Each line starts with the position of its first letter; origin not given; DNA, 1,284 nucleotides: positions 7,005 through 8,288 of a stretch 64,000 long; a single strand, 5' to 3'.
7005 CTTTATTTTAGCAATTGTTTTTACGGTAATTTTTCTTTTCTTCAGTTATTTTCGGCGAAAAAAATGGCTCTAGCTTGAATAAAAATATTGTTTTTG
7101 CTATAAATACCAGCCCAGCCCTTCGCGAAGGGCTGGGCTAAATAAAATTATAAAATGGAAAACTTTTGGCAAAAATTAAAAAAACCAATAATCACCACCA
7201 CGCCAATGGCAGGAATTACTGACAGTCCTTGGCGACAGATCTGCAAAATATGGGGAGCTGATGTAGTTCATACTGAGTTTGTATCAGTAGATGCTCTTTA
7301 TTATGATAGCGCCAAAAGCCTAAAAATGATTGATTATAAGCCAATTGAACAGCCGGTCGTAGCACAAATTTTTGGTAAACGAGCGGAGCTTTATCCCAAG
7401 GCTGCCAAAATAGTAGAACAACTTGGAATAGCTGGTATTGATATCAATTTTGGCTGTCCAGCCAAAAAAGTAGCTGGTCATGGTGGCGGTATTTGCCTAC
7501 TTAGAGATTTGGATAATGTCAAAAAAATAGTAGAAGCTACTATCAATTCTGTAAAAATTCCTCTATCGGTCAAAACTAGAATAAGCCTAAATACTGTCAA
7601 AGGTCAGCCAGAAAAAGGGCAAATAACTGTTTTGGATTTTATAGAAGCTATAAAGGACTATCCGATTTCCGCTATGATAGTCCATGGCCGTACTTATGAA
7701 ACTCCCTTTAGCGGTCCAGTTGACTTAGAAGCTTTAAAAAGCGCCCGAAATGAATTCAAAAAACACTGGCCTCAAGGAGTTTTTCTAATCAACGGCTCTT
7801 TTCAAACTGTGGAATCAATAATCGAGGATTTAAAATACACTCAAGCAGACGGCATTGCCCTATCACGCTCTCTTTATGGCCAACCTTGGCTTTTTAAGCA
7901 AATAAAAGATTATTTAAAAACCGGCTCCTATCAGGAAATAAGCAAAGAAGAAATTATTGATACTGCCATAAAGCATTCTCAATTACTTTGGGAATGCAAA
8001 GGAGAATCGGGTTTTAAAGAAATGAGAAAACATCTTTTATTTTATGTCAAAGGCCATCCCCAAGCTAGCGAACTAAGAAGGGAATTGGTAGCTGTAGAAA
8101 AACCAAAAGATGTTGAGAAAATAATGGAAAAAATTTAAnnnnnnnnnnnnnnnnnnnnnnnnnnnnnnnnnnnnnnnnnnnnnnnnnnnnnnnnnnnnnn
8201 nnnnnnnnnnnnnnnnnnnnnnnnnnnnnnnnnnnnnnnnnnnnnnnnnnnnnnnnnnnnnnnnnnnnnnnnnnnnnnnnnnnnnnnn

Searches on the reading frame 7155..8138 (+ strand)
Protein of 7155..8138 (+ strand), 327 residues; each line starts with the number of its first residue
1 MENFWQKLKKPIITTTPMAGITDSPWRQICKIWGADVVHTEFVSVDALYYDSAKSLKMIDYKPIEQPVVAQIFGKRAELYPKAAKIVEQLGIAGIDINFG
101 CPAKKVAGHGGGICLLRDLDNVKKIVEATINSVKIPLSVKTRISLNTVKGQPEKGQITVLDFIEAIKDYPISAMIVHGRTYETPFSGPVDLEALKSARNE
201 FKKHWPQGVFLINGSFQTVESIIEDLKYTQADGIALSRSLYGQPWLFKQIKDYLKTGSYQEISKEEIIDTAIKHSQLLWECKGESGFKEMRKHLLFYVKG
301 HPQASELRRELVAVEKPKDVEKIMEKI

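Call 83: search_protein_families(library=pfam, proteins=[window:7155-8138:+], max_evalue=0.00001)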
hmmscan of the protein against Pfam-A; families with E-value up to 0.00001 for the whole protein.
window:7155-8138:+ (327 aa): 1 family
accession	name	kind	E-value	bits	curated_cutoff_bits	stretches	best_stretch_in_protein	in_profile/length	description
PF01207.24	Dus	-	4.6e-61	207.1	20.4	1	16-323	3-301/311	Dihydrouridine synthase (Dus)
